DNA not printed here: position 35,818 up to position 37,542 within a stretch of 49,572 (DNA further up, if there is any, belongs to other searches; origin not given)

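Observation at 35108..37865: Heat-shock-linked three-gene operon: sHsp, a 474-aa protein with AEP primase-polymerase-like motifs, and an EndoIV-fold TIM barrel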

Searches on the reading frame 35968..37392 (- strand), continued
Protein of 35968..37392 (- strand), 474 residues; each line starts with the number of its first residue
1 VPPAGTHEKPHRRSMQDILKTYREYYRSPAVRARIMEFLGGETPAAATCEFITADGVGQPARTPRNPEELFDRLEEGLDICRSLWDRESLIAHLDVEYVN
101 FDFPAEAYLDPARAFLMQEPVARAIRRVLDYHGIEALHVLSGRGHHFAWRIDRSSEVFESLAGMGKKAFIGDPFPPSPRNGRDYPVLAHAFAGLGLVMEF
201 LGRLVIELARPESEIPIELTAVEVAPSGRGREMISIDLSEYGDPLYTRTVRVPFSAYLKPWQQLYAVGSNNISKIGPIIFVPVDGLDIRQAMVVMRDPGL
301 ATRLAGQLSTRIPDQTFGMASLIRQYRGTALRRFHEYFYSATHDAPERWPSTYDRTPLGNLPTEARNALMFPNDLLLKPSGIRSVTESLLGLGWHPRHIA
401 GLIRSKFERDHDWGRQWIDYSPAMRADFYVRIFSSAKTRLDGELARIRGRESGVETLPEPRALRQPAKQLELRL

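Call 27: fold_search(model_id=the predicted structure, library=pdb)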
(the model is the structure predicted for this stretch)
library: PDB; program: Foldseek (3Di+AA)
matches with E <= 10: 129; with E <= 0.001: 0
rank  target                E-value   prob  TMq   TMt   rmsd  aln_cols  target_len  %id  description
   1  5op0_B                6.6e-03  1.00  0.31  0.42   9.2       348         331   12  Structure of Prim-PolC from Mycobacterium smegmatis (released 2017-11-15)
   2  5op0_A                7.3e-03  1.00  0.31  0.43   9.2       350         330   12  Structure of Prim-PolC from Mycobacterium smegmatis (released 2017-11-15)
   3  6sa1_D                8.0e-03  1.00  0.31  0.42   9.4       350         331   12  Post catalytic complex of Prim-PolC from Mycobacterium smegmatis with gapped DNA and 3'-dUTP (released 2020-11-18)
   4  6sa0_A                8.7e-03  1.00  0.33  0.43   7.1       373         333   13  Ternary complex of Prim-PolC from Mycobacterium smegmatis with 2nt gapped DNA and UpNHpp (released 2020-11-18)
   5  2r9l_A                1.3e-02  0.99  0.29  0.44   9.3       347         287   14  Polymerase Domain from Mycobacterium tuberculosis Ligase D in complex with DNA (released 2008-01-08)
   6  4mky_A                1.8e-02  0.99  0.29  0.45  11.3       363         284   14  Polymerase Domain from Mycobacterium tuberculosis Ligase D in complex with an annealed double-strand DNA break. (released 2013-12-11)
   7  6sa1_A                2.4e-02  0.99  0.31  0.42   9.4       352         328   12  Post catalytic complex of Prim-PolC from Mycobacterium smegmatis with gapped DNA and 3'-dUTP (released 2020-11-18)
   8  2r9l_B                3.3e-02  0.98  0.28  0.43   8.4       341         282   15  Polymerase Domain from Mycobacterium tuberculosis Ligase D in complex with DNA (released 2008-01-08)
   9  7nqe                  1.4e-01  0.91  0.26  0.49   7.5       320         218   10  Prim-Pol Domain of CRISPR-associated Prim-Pol (CAPP) from Marinitoga sp. 1137 with dGTP (released 2022-05-04)
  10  7p9j_B                1.6e-01  0.90  0.19  0.37   5.6       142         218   19  Prim-Pol Domain of CRISPR-associated Prim-Pol (CAPP) from Marinitoga sp. 1137 - Primer Initiation Complex (released 2022-05-04)
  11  7nqf_B                1.8e-01  0.82  0.19  0.36   5.5       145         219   15  Prim-Pol Domain of CRISPR-associated Prim-Pol (CAPP) from Marinitoga sp. 1137 with dsDNA (released 2022-05-04)
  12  7nqd_A                2.3e-01  0.82  0.19  0.37   5.7       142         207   15  Prim-Pol Domain of CRISPR-associated Prim-Pol (CAPP) from Marinitoga sp. 1137 (released 2022-05-04)
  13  7p9j_C                3.2e-01  0.60  0.18  0.34   5.9       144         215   17  Prim-Pol Domain of CRISPR-associated Prim-Pol (CAPP) from Marinitoga sp. 1137 - Primer Initiation Complex (released 2022-05-04)
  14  7nqd_B                4.2e-01  0.63  0.19  0.35   5.5       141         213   14  Prim-Pol Domain of CRISPR-associated Prim-Pol (CAPP) from Marinitoga sp. 1137 (released 2022-05-04)
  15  6abv                  4.4e-01  0.06  0.12  0.14  20.7       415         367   12  Crystal structure of citrate synthase (Msed_0281) from Metallosphaera sedula (released 2019-01-16)
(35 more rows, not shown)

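Call 28: find_related_loci(query=A1, collection=genome_contigs, flank=5000)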
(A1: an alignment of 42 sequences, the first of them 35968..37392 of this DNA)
Query A1 (474 aa) in genome_contigs; peptide patterns used: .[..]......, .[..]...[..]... (x = any residue, [..] = any of these).
403 stretches matched a pattern; 394 encode a relative of the query (tblastn E <= 1e-3); the best 80 are kept; 80 distinct loci.
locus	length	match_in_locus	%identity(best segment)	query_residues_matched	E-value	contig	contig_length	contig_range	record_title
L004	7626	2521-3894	81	15-474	0e+0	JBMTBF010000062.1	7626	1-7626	MAG: Terrimicrobiaceae bacterium isolate LKB_V4_S16_50percent_par_metabat.96 NODE_4220_length_7626_cov_6.983754, whole g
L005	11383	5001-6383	79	14-474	0e+0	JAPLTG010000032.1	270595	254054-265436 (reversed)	MAG: Verrucomicrobia bacterium isolate LacPavin_0818_WC45_MAG_58_13 LacPavin_0818_WC45_scaffold_889775, whole genome sho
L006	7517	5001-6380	79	15-474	0e+0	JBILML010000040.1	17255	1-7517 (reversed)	MAG: Terrimicrobiaceae bacterium isolate ME2017-08-18_3300034012_group7_bin88 Rohwer_bin2602_scaffold_2016_c1, whole gen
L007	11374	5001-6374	79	15-474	0e+0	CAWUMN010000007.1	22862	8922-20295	MAG: uncultured bacterium isolate SRR1522964_binner12_1_1705335388 genome assembly, contig: ERZ11849542.216, whole genom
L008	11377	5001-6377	67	4-471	0e+0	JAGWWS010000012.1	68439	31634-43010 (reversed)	MAG: Verrucomicrobia bacterium isolate REEB449 contig-150_574, whole genome shotgun sequence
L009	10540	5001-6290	71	15-449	0e+0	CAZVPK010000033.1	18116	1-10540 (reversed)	MAG TPA_asm: uncultured Chthoniobacter sp. isolate SRP319275_co3_143 genome assembly, contig: NODE_3439_length_18116_cov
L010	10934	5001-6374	67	4-448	0e+0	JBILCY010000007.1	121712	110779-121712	MAG: Terrimicrobiaceae bacterium isolate ME2016-07-06_3300042374_group7_bin189 Rohwer_bin2599_scaffold_32_c1, whole geno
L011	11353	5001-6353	67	1-449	0e+0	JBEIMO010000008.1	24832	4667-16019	MAG: Verrucomicrobiia bacterium isolate Sample-105-S5-bin-12 Sample_105_S5-bin_12-k141_333970, whole genome shotgun sequ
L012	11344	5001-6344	66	10-467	0e+0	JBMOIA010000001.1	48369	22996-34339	MAG: Terrimicrobiaceae bacterium isolate Deming_bin.383 contig1232, whole genome shotgun sequence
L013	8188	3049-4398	62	1-447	0e+0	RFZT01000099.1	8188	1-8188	MAG: bacterium isolate WB5_2B_210 contig_100_98, whole genome shotgun sequence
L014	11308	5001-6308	65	14-460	0e+0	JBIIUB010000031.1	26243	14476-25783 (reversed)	MAG: Terrimicrobiaceae bacterium isolate ME2004-08-06_3300043437_group2_bin143 Rohwer_bin2585_scaffold_1192_c1, whole ge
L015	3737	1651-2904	68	14-440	0e+0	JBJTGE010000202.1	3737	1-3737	MAG: Spartobacteria bacterium isolate samp_4319_metabat2_159 samp_4319_711636, whole genome shotgun sequence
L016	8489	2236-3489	67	14-440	0e+0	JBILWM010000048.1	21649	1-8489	MAG: Terrimicrobiaceae bacterium isolate ME2018-09-22_3300044646_group8_bin290 Rohwer_bin2610_scaffold_1939_c1, whole ge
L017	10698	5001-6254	67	14-440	0e+0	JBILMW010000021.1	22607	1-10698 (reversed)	MAG: Terrimicrobiaceae bacterium isolate ME2017-09-07_3300037541_group7_bin18 Rohwer_bin2603_scaffold_1573_c1, whole gen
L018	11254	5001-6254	67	14-440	0e+0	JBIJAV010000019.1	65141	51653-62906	MAG: Terrimicrobiaceae bacterium isolate ME2006-08-01D12_3300042387_group2_bin74 Rohwer_bin2586_scaffold_85_c1, whole ge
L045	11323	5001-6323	51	23-457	2e-138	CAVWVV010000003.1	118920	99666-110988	MAG: uncultured Verrucomicrobiae bacterium isolate MFD00822.bin.1.79 genome assembly, contig: contig_101, whole genome s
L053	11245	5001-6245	52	23-434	1e-133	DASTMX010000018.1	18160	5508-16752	MAG TPA_asm: Candidatus Udaeobacter sp. isolate SMAG_U3864 k141_2460973, whole genome shotgun sequence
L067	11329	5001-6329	49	23-459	8e-131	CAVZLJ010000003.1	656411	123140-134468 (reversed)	MAG: uncultured Verrucomicrobiae bacterium isolate MFD06714.bin.1.225 genome assembly, contig: contig_11670, whole genom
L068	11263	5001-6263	50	17-434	4e-130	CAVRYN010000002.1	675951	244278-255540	MAG: uncultured Verrucomicrobiae bacterium isolate MFD06085.bin.1.10 genome assembly, contig: contig_17035, whole genome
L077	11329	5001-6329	49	23-459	1e-127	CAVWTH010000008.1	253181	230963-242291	MAG: uncultured Verrucomicrobiae bacterium isolate MFD05442.bin.2.31 genome assembly, contig: contig_22901, whole genome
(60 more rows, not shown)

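Call 31: fold_search(model_id=the predicted structure, library=viral)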
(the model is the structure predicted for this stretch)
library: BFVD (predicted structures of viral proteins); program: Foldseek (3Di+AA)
matches with E <= 10: 148; with E <= 0.001: 0
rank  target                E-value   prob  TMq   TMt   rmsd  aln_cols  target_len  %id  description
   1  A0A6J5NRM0            4.4e-03  0.99  0.25  0.18  24.4       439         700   11  AAA domain containing protein [uncultured Caudovirales phage]
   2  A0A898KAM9            4.8e-03  0.99  0.30  0.24  15.8       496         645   11  (no name in the UniProt tables at hand)
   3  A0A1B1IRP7            6.7e-03  0.97  0.26  0.35  13.1       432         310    9  (no name in the UniProt tables at hand)
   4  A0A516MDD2            1.2e-02  0.93  0.29  0.21  21.0       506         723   10  (no name in the UniProt tables at hand)
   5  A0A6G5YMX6            1.2e-02  0.66  0.18  0.10  21.6       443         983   10  (no name in the UniProt tables at hand)
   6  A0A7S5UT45            1.3e-02  0.96  0.31  0.20  17.4       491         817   11  (no name in the UniProt tables at hand)
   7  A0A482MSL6            2.9e-02  0.75  0.23  0.15  20.8       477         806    9  Putative primase [Escherichia phage PTXU04]
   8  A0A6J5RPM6            3.0e-02  0.63  0.25  0.19  18.6       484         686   11  AAA domain containing protein [uncultured Caudovirales phage]
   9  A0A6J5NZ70            3.8e-02  0.90  0.31  0.26  13.4       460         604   13  DNA helicase, DnaB-like, C-terminal [uncultured Caudovirales phage]
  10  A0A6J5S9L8            6.3e-02  0.66  0.24  0.17  17.7       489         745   12  Virulence-associated E [uncultured Caudovirales phage]
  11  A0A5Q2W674            1.1e-01  0.82  0.27  0.37  11.0       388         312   13  (no name in the UniProt tables at hand)
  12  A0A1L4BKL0            1.4e-01  0.54  0.24  0.31  15.9       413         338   13  (no name in the UniProt tables at hand)
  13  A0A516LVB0            1.8e-01  0.60  0.29  0.20  14.7       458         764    8  (no name in the UniProt tables at hand)
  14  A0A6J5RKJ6            2.7e-01  0.20  0.19  0.16  23.2       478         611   12  DNA primase/polymerase, bifunctional, N-terminal [uncultured Caudovirales phage]
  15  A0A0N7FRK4            3.2e-01  0.16  0.15  0.22  21.1       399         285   11  (no name in the UniProt tables at hand)
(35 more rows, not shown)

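Call 54: search_protein_families(library=pfam, proteins=[L045:43-1236:+, L067:281-1198:+, L068:4357-4902:+, L045:7501-8310:+, L077:7235-9238:+, L077:722-4003:+, L077:4202-4873:+, L067:4490-4882:+, L053:8291-8893:+, L053:2425-4875:+], max_evalue=0.001)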
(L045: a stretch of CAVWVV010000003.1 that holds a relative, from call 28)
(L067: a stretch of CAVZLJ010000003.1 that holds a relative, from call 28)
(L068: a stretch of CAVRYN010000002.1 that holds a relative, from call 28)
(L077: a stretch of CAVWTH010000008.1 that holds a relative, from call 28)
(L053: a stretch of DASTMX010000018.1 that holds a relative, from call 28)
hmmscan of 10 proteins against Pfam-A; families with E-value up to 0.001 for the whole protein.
L045:43-1236:+ (397 aa): 1 family
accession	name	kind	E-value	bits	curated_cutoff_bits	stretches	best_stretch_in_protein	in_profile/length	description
PF05139.19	Erythro_esteras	-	1.6e-134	449.6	26.4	1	32-389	1-356/358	Erythromycin esterase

L067:281-1198:+ (305 aa): 0 families

L068:4357-4902:+ (181 aa): 0 families

L045:7501-8310:+ (269 aa): 1 family
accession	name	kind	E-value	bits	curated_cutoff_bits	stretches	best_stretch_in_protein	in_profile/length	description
PF01522.26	Polysacc_deac_1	-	2.7e-31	108.5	23.1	1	69-191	3-123/124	Polysaccharide deacetylase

L077:7235-9238:+ (667 aa): 1 family
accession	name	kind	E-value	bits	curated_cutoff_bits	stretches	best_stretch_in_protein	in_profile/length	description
PF00224.27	PK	-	6.6e-49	167.2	30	2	413-627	107-315/328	Pyruvate kinase, barrel domain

L077:722-4003:+ (1093 aa): 2 families
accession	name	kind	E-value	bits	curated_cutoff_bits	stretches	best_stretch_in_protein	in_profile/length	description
PF00873.25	ACR_tran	-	5.6e-156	521.4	28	2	12-860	2-824/1021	AcrB/AcrD/AcrF family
PF02355.23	SecD_SecF_C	-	3.2e-06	27.1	20.5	1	348-473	31-154/189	Protein export membrane protein SecD/SecF, C-terminal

L077:4202-4873:+ (223 aa): 14 families
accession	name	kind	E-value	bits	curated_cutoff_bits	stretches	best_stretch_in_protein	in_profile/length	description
PF08242.18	Methyltransf_12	-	5.6e-15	56.3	30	1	76-170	2-98/98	Methyltransferase domain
PF08241.18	Methyltransf_11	-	3.4e-14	53.7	21.2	1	76-172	2-95/95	Methyltransferase domain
PF13847.12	Methyltransf_31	-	4.4e-13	49.6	27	1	70-180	3-117/145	Methyltransferase domain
PF13649.12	Methyltransf_25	-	4.8e-12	46.9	27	1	74-168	1-97/97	Methyltransferase domain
PF13489.12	Methyltransf_23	-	3.1e-11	43.7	27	1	65-177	15-121/164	Methyltransferase domain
PF08003.17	Methyltransf_9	-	1e-09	38.3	23.8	1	55-172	103-217/315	Protein of unknown function (DUF1698)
PF02353.26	CMAS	-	4.7e-07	29.8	27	1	46-172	34-164/273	Mycolic acid cyclopropane synthetase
PF02475.24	TRM5-TYW2_MTfase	-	7.2e-07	29.7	28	1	69-185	35-148/164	TRM5/TYW2 methyltransferase domain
PF01209.24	Ubie_methyltran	-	2.9e-06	27.3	20.1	1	55-180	34-159/233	ubiE/COQ5 methyltransferase family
PF00398.26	RrnaAD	-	3.6e-05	23.4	24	1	63-113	23-73/263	Ribosomal RNA adenine dimethylase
PF05175.20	MTS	-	3.9e-05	23.8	23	1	69-206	30-168/170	Methyltransferase small domain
PF01728.25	FtsJ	-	4.1e-05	24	24.1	1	70-142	21-96/181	FtsJ-like methyltransferase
PF12847.13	Methyltransf_18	-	0.00025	21.5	27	1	70-143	14-88/151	Methyltransferase domain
PF13679.12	Methyltransf_32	-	0.00036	21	27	1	70-124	25-83/143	Methyltransferase domain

L067:4490-4882:+ (130 aa): 0 families

L053:8291-8893:+ (200 aa): 1 family
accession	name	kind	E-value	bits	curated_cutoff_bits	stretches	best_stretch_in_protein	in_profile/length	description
PF00582.32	Usp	-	2.5e-29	103.1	24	1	17-157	3-141/141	Universal stress protein family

L053:2425-4875:+ (816 aa): 6 families
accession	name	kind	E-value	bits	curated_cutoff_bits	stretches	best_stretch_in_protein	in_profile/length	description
PF00122.25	E1-E2_ATPase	-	6.5e-43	146.8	28.1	1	93-281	2-181/181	E1-E2 ATPase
PF00689.26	Cation_ATPase_C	-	1.9e-22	80.3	27.3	1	646-808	1-175/175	Cation transporting ATPase, C-terminus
PF00702.32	Hydrolase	-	6.6e-16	59.7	26.4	1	298-574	2-188/191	haloacid dehalogenase-like hydrolase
PF00690.31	Cation_ATPase_N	-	1.8e-14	53.6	20.4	1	3-53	19-69/69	Cation transporter/ATPase, N-terminus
PF13246.12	Cation_ATPase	-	7.2e-06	26.4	21.7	1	362-405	46-91/91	Cation transport ATPase (P-type)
PF08282.18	Hydrolase_3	-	0.00022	21.5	20.9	0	562-600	208-246/255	haloacid dehalogenase-like hydrolase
